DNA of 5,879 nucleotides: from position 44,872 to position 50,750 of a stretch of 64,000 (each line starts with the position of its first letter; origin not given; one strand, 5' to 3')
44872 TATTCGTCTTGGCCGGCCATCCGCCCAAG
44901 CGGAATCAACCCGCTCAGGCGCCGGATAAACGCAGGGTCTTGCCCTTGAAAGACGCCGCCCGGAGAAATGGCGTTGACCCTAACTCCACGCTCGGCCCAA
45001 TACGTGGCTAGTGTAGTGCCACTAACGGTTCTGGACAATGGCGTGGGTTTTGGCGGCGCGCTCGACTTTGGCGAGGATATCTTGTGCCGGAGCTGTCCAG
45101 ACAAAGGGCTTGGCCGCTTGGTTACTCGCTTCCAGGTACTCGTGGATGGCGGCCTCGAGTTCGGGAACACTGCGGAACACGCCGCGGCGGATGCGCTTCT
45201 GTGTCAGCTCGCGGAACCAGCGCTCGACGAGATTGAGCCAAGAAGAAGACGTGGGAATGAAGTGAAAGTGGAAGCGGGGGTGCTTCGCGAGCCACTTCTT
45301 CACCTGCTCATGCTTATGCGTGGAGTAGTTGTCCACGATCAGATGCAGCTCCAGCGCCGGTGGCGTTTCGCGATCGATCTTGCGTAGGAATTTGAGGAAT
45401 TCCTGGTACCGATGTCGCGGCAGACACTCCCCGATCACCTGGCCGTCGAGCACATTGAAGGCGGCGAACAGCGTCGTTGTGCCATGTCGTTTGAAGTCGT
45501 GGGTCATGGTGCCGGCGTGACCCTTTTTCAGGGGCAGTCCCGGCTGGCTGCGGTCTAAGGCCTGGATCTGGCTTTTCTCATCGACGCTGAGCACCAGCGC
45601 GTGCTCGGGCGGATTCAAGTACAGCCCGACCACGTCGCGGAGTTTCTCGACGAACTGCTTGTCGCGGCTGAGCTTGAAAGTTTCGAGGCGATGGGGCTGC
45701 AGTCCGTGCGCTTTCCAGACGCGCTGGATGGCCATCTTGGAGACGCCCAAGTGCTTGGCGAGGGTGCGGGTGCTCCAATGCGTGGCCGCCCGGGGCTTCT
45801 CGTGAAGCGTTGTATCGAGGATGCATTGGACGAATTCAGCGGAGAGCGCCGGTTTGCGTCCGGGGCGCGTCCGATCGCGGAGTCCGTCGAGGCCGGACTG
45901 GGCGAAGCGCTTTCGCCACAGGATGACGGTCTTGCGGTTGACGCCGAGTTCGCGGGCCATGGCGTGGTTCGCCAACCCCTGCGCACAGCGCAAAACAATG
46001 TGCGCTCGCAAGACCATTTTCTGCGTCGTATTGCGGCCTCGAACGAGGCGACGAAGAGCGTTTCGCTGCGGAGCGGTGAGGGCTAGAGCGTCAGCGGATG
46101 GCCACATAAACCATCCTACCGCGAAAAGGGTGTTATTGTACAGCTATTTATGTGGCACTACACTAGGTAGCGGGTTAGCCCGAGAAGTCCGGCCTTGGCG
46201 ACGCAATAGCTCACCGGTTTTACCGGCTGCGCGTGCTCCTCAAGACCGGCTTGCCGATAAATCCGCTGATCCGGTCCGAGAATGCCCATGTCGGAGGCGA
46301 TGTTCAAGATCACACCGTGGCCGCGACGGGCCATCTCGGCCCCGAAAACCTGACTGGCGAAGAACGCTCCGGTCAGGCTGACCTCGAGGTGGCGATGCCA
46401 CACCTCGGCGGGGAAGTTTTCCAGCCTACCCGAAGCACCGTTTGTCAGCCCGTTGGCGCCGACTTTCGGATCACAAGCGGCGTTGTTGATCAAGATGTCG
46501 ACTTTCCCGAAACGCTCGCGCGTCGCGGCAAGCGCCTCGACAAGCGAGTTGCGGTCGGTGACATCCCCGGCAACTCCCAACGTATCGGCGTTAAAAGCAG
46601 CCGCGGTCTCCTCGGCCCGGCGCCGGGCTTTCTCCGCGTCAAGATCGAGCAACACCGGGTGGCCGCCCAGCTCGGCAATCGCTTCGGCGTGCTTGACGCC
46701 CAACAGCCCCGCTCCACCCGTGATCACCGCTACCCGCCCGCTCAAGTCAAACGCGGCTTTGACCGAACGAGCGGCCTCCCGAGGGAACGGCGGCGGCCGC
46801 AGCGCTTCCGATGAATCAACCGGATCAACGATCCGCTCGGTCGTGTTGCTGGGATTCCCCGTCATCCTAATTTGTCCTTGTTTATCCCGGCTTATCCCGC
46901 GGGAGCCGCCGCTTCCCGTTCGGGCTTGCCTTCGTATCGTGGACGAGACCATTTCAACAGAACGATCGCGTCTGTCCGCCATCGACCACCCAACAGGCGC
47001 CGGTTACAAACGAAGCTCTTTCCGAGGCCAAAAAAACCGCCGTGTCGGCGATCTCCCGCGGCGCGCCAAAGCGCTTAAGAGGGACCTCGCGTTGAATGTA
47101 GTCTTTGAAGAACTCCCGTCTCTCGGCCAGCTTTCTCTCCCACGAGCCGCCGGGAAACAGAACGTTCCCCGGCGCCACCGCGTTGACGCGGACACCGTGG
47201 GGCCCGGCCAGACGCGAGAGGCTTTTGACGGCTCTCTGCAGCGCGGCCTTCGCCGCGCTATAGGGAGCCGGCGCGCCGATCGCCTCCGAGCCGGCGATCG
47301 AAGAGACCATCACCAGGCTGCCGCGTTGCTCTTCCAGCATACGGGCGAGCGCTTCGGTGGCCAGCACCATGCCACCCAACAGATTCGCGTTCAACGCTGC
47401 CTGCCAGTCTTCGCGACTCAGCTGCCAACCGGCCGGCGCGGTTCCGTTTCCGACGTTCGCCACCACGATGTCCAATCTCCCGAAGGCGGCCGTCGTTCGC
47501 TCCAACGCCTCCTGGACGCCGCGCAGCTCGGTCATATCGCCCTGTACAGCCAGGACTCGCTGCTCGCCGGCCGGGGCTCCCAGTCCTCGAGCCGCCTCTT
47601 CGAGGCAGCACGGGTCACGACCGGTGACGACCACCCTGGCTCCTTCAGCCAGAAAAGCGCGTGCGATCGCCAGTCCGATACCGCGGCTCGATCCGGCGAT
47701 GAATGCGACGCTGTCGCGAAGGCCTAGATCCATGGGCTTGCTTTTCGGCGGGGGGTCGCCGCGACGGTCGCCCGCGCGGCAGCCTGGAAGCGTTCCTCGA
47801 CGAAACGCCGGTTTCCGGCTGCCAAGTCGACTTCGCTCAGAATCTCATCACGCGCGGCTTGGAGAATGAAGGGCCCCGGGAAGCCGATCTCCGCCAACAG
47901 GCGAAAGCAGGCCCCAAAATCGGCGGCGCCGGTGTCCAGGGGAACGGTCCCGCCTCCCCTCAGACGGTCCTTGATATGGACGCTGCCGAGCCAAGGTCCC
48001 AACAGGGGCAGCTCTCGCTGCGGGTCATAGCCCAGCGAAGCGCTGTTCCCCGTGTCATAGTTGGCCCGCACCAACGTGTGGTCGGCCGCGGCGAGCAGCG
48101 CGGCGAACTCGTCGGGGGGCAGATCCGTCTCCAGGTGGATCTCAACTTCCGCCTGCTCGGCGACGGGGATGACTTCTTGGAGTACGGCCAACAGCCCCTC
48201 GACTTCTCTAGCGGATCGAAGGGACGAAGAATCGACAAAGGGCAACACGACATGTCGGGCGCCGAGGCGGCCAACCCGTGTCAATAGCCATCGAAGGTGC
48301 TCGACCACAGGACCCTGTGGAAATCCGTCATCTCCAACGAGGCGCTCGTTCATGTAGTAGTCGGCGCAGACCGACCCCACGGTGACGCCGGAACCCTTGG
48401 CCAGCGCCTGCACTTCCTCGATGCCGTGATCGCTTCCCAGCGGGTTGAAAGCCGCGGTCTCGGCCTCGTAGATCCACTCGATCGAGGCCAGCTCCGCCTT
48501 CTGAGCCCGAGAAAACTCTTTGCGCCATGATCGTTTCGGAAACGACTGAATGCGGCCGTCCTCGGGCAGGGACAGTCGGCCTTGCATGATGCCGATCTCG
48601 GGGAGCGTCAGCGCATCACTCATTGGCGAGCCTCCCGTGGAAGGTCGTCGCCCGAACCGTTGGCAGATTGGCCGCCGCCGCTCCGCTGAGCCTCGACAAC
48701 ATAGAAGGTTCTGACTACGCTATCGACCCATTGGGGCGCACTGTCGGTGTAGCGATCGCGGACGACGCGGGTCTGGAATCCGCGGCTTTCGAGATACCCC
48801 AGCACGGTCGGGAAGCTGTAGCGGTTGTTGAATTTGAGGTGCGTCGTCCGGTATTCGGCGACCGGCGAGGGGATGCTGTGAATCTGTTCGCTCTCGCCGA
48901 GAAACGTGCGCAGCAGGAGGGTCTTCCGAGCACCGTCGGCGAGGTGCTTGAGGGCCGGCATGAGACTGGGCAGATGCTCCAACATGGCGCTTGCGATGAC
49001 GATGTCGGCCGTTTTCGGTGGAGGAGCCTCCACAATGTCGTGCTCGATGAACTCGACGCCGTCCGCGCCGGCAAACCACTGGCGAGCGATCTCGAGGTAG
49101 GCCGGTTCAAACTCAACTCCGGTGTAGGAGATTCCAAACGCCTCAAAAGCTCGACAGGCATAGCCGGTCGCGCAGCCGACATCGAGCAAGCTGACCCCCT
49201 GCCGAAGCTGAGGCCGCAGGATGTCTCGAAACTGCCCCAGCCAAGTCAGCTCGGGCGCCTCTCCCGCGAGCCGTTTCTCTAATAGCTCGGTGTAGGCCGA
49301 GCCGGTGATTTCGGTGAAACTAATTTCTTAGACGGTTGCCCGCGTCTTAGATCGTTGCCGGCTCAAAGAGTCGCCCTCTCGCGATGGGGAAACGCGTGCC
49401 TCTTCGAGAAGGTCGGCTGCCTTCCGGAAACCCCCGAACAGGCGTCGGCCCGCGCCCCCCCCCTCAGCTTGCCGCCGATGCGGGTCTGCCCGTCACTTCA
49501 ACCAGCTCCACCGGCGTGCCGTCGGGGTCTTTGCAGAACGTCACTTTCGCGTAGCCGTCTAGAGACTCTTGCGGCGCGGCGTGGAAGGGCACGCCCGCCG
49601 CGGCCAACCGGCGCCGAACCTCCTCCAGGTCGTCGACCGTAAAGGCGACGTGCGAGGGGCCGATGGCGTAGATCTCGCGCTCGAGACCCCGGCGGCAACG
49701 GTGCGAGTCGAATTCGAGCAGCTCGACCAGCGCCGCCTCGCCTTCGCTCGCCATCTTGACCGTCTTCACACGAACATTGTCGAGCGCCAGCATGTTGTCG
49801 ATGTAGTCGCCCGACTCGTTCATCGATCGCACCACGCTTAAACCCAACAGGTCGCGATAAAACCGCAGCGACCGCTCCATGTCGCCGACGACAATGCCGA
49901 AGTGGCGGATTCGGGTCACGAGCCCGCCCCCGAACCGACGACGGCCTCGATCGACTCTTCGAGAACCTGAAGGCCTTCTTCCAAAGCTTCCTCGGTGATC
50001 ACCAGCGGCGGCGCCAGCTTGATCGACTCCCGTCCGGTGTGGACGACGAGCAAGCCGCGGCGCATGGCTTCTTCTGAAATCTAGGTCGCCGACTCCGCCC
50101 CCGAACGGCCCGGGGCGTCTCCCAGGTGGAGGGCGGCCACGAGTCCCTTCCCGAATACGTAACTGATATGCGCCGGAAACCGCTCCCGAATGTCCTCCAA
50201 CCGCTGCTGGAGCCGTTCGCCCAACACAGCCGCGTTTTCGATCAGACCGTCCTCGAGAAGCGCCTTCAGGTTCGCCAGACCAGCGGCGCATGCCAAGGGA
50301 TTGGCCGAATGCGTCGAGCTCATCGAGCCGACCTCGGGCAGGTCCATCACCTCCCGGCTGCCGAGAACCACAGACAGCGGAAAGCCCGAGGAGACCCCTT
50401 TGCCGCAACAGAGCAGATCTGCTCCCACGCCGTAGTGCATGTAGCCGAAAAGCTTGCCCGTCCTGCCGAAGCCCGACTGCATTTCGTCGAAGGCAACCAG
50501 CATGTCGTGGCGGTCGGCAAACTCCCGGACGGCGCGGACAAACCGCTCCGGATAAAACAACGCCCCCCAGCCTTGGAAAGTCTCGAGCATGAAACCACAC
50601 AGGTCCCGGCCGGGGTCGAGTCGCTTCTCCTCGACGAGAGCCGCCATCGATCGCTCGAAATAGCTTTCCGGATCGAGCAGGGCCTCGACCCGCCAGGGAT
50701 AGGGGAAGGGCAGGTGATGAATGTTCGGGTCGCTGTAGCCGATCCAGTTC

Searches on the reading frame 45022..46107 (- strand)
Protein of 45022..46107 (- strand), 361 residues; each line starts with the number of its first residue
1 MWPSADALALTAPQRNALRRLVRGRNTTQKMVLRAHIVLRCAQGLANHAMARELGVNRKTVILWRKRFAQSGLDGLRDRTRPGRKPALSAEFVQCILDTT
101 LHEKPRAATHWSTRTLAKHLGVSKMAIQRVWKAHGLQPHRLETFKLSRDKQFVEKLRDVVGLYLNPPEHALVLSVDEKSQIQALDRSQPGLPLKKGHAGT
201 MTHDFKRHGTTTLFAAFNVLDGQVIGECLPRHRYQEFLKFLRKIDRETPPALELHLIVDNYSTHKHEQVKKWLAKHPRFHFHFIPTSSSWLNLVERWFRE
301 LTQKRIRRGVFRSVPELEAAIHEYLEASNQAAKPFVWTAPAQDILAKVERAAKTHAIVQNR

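Call 6: search_protein_families(library=pfam, proteins=[window:45022-46107:-], max_evalue=0.001)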
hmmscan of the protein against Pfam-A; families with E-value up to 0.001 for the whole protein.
window:45022-46107:- (361 aa): 8 families
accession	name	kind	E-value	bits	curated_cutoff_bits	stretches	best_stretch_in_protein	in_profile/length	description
PF13358.12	DDE_3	-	1.1e-20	74.4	28.6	1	173-317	3-145/146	DDE superfamily endonuclease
PF13565.12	HTH_32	-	1.1e-15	58.4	33.7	1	60-131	1-73/73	Homeodomain-like domain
PF13384.12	HTH_23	-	8.3e-15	54.5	24.6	1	30-77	3-50/50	Homeodomain-like domain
PF13551.12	HTH_29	-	7.1e-14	52.1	28.1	1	34-92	1-62/64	Winged helix-turn helix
PF13518.12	HTH_28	-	5.2e-08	33.3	25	1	34-85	2-51/52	Helix-turn-helix domain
PF18024.7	HTH_50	-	2.2e-05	24.5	27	0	109-136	22-49/50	Helix-turn-helix domain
PF13730.12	HTH_36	-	0.00055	20.1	25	0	112-129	27-44/55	Helix-turn-helix domain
PF01418.23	HTH_6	-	0.00065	20.1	28.3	0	100-136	24-60/77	Helix-turn-helix domain, rpiR family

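Call 9: search_protein_families(library=ncbifam, proteins=[window:45022-46107:-])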
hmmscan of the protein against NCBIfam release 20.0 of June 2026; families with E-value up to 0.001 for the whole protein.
window:45022-46107:- (361 aa): 4 families
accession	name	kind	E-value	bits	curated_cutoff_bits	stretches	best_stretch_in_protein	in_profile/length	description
NF033545.0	transpos_IS630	equivalog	7.6e-85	285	100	1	34-327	2-297/299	IS630 family transposase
NF033577.2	transpos_IS481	equivalog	8.8e-18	64.8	224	1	34-330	2-268/284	IS481 family transposase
NF033516.0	transpos_IS3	equivalog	7.7e-09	35.3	160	0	236-328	259-351/369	IS3 family transposase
NF033546.1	transpos_IS21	equivalog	7.6e-06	25.7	160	0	39-92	3-53/294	IS21 family transposase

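Call 14: find_encoding_contigs(protein=window:45022-46107:-, flank=3000, max_places=10)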
Protein window:45022-46107:- (361 aa): no gene with exactly this product is on record in the collection.

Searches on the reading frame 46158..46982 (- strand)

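Call 49: search_protein_families(library=pfam, proteins=[window:46158-46982:-], max_evalue=0.001)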
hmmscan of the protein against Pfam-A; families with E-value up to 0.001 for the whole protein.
window:46158-46982:- (274 aa): 3 families
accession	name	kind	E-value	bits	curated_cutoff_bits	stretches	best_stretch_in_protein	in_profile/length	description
PF00106.31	adh_short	-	5.8e-26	91.6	26.6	1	83-235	1-141/195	short chain dehydrogenase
PF13561.12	adh_short_C2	-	3.6e-22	79.5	27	1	95-273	9-157/236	Enoyl-(Acyl carrier protein) reductase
PF08659.16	KR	-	0.00024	21.5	22.6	1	86-168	4-89/180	KR domain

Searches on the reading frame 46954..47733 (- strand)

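Call 6: search_protein_families(library=pfam, proteins=[window:46954-47733:-], max_evalue=0.001)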
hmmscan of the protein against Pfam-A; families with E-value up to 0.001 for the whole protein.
window:46954-47733:- (259 aa): 4 families
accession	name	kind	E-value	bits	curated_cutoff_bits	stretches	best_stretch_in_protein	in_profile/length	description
PF13561.12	adh_short_C2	-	9.7e-54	182.9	27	1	15-255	4-236/236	Enoyl-(Acyl carrier protein) reductase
PF00106.31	adh_short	-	4.9e-43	147.3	26.6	1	9-191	2-182/195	short chain dehydrogenase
PF08659.16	KR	-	3.8e-10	40.4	22.6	1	10-175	3-166/180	KR domain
PF01370.27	Epimerase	-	0.0001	22.2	20.9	1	11-191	2-172/240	NAD dependent epimerase/dehydratase family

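Call 9: search_protein_families(library=ncbifam, proteins=[window:46954-47733:-])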
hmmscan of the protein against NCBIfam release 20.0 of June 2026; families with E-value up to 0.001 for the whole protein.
window:46954-47733:- (259 aa): 230 families (the best 25 are shown)
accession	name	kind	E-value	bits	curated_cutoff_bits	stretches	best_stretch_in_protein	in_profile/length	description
NF005559.1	PRK07231.1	subfamily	2e-57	194.6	215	1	5-255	2-248/249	glucose 1-dehydrogenase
NF004778.0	PRK06124.1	equivalog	8.7e-50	169.5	303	1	5-256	9-254/256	SDR family oxidoreductase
NF005095.0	PRK06523.1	subfamily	1.1e-49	169.3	231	1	4-256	7-259/261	oxidoreductase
NF009466.0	PRK12826.1-2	subfamily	1.1e-49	169.1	222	1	8-255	4-245/248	3-oxoacyl-ACP reductase FabG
NF005681.0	PRK07478.1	subfamily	2.8e-49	167.8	267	1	5-254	4-249/254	SDR family oxidoreductase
NF004198.0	PRK05653.1-3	equivalog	1.4e-48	165.6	296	1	6-254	6-246/248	3-oxoacyl-ACP reductase FabG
NF005075.0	PRK06500.1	equivalog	5.1e-48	163.6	336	1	6-255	5-247/249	SDR family oxidoreductase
NF052558.1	MBtsdlDhBudC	equivalog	1.2e-47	162.6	270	1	7-256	3-243/250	meso-2,3-butanediol dehydrogenase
NF005474.0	PRK07074.1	equivalog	1.9e-47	162.1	361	1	7-255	3-243/259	SDR family oxidoreductase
NF005469.0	PRK07063.1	equivalog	4.3e-47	160.8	306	1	5-255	5-255/260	SDR family oxidoreductase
NF004791.0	PRK06138.1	equivalog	8.2e-47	159.6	312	1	5-255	3-250/252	SDR family oxidoreductase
TIGR01830.1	3oxo_ACP_reduc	equivalog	2.8e-46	158.2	297.75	1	10-253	1-237/239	3-oxoacyl-[acyl-carrier-protein] reductase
NF009468.0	PRK12826.1-4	equivalog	2.4e-44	152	318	1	5-255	5-248/256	SDR family oxidoreductase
NF053701.1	CsHdxCHCADhChcB2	equivalog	2.5e-44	151.6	350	1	6-255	2-243/245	cis-4-hydroxycyclohexanecarboxylate dehydrogenase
NF005893.0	PRK07856.1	equivalog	5e-44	150.5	255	1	3-254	5-241/255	SDR family oxidoreductase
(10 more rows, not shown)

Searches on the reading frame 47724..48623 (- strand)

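Call 6: search_protein_families(library=pfam, proteins=[window:47724-48623:-], max_evalue=0.001)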
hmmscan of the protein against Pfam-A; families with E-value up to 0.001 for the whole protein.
window:47724-48623:- (299 aa): 1 family
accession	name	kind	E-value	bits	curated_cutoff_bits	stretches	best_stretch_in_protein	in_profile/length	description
PF01261.30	AP_endonuc_2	-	1e-19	71.7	31.1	1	38-263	2-234/249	Xylose isomerase-like TIM barrel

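Call 9: search_protein_families(library=ncbifam, proteins=[window:47724-48623:-])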
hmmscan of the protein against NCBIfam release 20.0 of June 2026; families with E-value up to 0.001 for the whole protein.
window:47724-48623:- (299 aa): 2 families
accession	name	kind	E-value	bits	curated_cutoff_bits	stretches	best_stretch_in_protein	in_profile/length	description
NF009688.0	PRK13209.1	subfamily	6.8e-07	28.6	317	1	180-285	177-283/286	L-ribulose-5-phosphate 3-epimerase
TIGR00542.1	hxl6Piso_put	equivalog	6.3e-05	22.4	272.15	1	188-283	180-276/279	L-ribulose-5-phosphate 3-epimerase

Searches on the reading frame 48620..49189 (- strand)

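Call 49: search_protein_families(library=pfam, proteins=[window:48620-49189:-], max_evalue=0.001)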
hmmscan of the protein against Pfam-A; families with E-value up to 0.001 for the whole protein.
window:48620-49189:- (189 aa): 5 families
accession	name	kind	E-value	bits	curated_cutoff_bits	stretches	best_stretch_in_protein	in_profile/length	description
PF13489.12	Methyltransf_23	-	1.3e-12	48.2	27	1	2-138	27-159/164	Methyltransferase domain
PF08241.18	Methyltransf_11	-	8.6e-12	46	21.2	1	2-83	1-83/95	Methyltransferase domain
PF13649.12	Methyltransf_25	-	1.1e-11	45.7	27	1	2-83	2-89/97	Methyltransferase domain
PF08242.18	Methyltransf_12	-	1.7e-10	41.9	30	1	2-85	1-90/98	Methyltransferase domain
PF13847.12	Methyltransf_31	-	2.8e-08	34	27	1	1-83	7-97/145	Methyltransferase domain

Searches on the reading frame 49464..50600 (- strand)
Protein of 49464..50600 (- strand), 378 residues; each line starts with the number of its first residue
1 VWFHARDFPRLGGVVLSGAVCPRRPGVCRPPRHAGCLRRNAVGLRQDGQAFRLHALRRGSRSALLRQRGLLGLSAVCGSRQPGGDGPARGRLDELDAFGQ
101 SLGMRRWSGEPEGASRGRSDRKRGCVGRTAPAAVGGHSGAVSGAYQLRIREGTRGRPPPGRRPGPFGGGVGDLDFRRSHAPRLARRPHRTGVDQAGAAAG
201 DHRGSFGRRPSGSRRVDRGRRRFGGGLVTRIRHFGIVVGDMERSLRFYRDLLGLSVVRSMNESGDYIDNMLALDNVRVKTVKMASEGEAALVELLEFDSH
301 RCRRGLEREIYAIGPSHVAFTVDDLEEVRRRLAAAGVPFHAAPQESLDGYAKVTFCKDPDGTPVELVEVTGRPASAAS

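Call 6: search_protein_families(library=pfam, proteins=[window:49464-50600:-], max_evalue=0.001)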
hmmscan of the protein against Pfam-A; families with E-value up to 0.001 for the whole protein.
window:49464-50600:- (378 aa): 4 families
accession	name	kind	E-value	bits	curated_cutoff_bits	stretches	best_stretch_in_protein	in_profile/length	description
PF00903.31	Glyoxalase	-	8e-17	62.2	20.6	1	230-366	1-121/121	Glyoxalase/Bleomycin resistance protein/Dioxygenase superfamily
PF13669.12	Glyoxalase_4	-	1.2e-08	35.7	27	1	232-343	1-97/109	Glyoxalase/Bleomycin resistance protein/Dioxygenase superfamily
PF22677.2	Ble-like_N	-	1.3e-05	25.3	24.5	1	230-261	1-31/41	Bleomycin resistance protein-like N-terminal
PF18029.7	Glyoxalase_6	-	6.1e-05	24.1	23.6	1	239-366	7-105/106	Glyoxalase-like domain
